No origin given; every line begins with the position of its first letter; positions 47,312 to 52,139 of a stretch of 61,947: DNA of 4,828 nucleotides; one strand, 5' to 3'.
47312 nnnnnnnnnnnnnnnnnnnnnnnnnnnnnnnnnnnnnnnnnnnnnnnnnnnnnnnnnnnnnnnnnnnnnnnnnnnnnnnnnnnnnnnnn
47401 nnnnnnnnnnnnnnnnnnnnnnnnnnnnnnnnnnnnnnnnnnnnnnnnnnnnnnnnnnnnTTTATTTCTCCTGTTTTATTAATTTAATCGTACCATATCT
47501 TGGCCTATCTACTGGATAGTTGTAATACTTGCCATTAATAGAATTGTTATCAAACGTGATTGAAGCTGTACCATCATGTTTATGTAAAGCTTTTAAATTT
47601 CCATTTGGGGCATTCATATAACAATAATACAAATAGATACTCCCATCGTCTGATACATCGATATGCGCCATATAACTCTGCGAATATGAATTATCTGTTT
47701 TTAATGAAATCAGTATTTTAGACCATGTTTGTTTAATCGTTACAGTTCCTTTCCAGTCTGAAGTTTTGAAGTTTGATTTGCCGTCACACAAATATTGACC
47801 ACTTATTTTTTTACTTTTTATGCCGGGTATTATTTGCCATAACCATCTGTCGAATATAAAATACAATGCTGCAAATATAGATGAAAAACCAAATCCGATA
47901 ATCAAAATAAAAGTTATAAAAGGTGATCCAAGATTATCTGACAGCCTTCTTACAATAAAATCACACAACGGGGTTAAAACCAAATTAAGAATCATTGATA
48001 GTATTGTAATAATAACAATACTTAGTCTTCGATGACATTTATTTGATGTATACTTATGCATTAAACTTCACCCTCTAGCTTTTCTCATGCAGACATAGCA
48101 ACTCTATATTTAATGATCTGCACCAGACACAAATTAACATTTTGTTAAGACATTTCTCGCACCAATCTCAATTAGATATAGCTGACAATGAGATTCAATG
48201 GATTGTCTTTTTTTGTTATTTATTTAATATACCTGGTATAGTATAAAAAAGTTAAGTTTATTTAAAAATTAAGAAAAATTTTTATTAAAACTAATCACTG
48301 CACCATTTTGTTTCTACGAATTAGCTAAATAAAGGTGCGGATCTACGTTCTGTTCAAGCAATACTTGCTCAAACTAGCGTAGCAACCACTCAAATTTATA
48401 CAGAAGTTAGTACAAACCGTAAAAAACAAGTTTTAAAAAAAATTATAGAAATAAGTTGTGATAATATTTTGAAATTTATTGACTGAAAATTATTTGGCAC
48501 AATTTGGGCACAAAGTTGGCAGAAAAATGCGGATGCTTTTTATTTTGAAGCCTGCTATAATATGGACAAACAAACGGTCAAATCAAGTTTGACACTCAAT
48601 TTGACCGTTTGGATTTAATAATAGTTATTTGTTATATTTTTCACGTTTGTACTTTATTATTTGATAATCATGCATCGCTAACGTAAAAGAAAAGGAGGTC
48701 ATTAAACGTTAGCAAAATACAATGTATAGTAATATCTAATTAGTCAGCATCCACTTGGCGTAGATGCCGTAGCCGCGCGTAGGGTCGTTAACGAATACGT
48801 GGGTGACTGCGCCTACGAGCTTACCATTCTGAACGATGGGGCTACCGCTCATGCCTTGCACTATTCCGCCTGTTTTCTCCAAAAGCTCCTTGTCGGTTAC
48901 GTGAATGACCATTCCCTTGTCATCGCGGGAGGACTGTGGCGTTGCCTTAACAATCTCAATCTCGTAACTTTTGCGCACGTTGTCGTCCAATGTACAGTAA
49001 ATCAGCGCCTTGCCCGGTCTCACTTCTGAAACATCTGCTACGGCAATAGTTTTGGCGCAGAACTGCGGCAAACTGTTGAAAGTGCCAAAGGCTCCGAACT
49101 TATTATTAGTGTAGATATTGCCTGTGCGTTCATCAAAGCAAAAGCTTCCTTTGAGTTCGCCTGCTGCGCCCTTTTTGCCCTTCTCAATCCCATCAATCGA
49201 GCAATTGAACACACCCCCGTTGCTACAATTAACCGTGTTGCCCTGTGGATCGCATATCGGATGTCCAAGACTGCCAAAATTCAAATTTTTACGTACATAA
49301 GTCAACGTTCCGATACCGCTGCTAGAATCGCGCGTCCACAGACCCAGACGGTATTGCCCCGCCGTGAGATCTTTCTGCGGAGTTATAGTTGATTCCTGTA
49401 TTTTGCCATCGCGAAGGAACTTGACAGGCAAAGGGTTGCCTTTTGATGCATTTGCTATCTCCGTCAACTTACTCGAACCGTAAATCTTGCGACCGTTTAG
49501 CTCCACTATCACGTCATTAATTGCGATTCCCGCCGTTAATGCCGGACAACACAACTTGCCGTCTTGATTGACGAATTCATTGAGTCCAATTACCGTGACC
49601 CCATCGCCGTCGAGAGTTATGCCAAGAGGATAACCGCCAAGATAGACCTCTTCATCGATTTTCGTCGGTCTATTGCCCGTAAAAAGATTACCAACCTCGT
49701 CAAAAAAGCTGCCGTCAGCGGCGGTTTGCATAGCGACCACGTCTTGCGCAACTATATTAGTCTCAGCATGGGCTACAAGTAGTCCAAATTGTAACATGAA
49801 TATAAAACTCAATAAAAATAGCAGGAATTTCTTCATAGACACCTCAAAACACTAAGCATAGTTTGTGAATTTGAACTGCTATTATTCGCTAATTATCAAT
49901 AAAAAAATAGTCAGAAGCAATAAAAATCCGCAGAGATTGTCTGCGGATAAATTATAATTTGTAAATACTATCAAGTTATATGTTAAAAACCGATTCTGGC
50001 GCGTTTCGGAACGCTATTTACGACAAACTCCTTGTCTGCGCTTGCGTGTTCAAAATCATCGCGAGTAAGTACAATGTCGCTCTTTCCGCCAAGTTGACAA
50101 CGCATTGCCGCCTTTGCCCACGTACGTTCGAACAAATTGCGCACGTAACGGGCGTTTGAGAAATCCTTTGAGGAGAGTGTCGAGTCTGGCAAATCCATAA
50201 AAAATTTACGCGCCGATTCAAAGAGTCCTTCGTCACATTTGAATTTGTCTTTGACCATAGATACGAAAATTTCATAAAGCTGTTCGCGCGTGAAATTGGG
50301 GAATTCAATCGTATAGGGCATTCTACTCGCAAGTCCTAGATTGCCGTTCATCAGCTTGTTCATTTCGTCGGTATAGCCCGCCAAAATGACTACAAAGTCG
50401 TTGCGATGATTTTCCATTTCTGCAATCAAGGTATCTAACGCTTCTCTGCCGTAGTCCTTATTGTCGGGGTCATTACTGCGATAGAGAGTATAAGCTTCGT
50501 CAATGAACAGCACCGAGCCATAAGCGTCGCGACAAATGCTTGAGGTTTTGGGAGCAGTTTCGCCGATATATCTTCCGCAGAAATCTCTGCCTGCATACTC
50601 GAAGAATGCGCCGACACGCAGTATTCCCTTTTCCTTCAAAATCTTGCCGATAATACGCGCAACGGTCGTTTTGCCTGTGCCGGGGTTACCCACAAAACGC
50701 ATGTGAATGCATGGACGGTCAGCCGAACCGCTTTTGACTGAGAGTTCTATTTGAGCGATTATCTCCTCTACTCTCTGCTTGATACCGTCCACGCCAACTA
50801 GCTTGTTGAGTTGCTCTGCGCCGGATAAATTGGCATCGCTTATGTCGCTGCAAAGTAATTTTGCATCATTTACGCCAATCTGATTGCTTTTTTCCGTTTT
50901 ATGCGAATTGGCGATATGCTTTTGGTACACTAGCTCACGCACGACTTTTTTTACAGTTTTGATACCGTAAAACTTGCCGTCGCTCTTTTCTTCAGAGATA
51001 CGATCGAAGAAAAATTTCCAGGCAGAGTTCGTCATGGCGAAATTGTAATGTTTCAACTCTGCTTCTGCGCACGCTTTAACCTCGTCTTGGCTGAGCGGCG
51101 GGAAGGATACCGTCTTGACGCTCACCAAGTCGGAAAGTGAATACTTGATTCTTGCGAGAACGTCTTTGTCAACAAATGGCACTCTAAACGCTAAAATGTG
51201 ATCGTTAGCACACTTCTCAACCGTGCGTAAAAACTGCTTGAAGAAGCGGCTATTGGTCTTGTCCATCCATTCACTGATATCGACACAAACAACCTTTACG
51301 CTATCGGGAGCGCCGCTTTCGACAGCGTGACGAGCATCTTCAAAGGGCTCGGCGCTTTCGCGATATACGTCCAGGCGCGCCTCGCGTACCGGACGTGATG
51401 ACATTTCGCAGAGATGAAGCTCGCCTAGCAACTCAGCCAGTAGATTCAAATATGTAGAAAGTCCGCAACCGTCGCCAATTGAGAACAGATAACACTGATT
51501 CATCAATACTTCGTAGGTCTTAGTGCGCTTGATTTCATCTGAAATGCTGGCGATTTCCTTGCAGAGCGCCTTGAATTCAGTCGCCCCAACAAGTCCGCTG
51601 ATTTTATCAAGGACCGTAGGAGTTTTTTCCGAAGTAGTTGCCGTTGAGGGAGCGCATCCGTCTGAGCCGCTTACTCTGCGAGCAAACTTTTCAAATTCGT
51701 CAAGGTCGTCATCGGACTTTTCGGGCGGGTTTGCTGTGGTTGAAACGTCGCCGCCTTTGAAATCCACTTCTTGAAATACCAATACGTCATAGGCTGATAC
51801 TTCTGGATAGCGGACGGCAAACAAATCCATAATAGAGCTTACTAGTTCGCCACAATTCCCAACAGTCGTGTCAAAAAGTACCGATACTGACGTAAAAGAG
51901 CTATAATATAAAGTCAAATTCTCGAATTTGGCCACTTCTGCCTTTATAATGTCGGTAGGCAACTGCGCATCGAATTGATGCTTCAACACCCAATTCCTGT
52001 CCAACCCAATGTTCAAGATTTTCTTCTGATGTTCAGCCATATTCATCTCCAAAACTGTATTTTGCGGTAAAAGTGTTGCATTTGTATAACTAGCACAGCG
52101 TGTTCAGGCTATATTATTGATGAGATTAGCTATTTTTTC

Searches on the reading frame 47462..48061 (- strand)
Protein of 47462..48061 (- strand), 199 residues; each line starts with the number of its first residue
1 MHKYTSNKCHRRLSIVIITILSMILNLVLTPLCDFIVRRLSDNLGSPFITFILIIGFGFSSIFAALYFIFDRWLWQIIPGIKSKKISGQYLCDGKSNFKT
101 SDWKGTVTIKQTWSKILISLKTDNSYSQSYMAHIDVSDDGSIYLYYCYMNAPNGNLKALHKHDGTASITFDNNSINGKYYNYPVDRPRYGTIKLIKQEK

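Call 3: search_protein_families(library=pfam, proteins=[window:47462-48061:-], max_evalue=0.1)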
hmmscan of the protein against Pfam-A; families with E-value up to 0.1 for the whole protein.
window:47462-48061:- (199 aa): 1 family
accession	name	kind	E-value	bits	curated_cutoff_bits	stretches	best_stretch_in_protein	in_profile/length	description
PF18153.7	Cap15_CD_rec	-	2e-26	93.2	31.2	1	86-194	6-120/122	Cap15, cyclic dinucleotide receptor domain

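Call 4: search_protein_families(library=padloc, proteins=[window:47462-48061:-], max_evalue=0.1)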
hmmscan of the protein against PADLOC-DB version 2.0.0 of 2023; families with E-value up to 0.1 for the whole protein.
window:47462-48061:- (199 aa): 13 families
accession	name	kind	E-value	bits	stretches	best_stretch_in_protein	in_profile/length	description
PDLC00686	Effector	-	1.2e-40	137.3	1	1-198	3-208/209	2TM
PDLC00705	Effector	-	1.7e-36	124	1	1-198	1-201/203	2TM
PDLC00703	Effector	-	2.9e-31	106.7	1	1-198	1-197/204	2TM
PDLC00702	Effector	-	7.8e-23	78.9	1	44-197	30-196/211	2TM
PDLC00708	Effector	-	2.5e-19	67.5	1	61-181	55-179/191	2TM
PDLC00697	Effector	-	7.3e-19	66.1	2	104-197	110-205/207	2TM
PDLC00694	Effector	-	1.8e-16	58.2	1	61-197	42-190/208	2TM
PDLC00683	Effector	-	7.2e-14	49.9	1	51-181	35-167/185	2TM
PDLC00704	Effector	-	1.5e-11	42.2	1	10-194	6-198/207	2TM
PDLC00714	Effector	-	8.1e-11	39.8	1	15-180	12-179/200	2TM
PDLC00673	Effector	-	2.4e-08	31.6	1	106-192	99-187/214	2TM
PDLC00671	Effector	-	8e-08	30.4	1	102-173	116-191/223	2TM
PDLC00679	Effector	-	1.5e-05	22.9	1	99-180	106-195/218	2TM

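Call 5: search_protein_families(library=ncbifam, proteins=[window:47462-48061:-], max_evalue=0.1)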
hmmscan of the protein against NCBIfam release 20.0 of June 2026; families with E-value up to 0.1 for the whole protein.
window:47462-48061:- (199 aa): 1 family
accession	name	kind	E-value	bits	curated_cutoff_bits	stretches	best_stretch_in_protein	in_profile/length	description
NF008205.1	PRK10965.1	equivalog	0.013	14.3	525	1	100-136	478-514/529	multicopper oxidase CueO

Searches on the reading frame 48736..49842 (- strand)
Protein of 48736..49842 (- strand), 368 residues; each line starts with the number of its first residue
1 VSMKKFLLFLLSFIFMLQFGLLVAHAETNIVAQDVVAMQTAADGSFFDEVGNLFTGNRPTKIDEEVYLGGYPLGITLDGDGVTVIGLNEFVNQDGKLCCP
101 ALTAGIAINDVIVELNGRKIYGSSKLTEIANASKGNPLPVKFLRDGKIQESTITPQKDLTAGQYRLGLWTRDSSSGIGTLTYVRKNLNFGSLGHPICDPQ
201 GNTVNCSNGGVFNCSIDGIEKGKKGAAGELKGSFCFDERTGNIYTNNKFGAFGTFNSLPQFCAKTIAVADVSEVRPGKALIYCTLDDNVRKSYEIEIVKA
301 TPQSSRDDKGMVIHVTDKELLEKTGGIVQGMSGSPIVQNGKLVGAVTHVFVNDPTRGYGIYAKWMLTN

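Call 69: search_protein_families(library=pfam, proteins=[window:48736-49842:-], max_evalue=0.001)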
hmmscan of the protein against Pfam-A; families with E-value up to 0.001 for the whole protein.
window:48736-49842:- (368 aa): 2 families
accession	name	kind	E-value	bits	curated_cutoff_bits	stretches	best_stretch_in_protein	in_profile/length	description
PF05580.18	Peptidase_S55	-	1e-75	254.8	25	1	163-366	2-210/210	SpoIVB peptidase S55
PF13180.12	PDZ_2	-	7e-07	29.9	27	1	100-153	24-78/80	PDZ domain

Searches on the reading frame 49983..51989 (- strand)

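Call 69: search_protein_families(library=pfam, proteins=[window:49983-51989:-], max_evalue=0.001)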
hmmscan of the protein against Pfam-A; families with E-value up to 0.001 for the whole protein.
window:49983-51989:- (668 aa): 4 families
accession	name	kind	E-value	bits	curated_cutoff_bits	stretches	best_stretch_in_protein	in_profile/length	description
PF00004.35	AAA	-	6.7e-19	69.1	21.2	1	432-564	3-130/131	ATPase family associated with various cellular activities (AAA)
PF17866.7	AAA_lid_6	-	3.3e-07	30.7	24.3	1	605-646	15-60/60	AAA lid domain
PF13401.12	AAA_22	-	5.2e-05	24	27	0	432-544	10-127/130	AAA domain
PF05496.18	RuvB_N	-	0.00047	20.4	27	0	409-454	14-60/159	Holliday junction DNA helicase RuvB P-loop domain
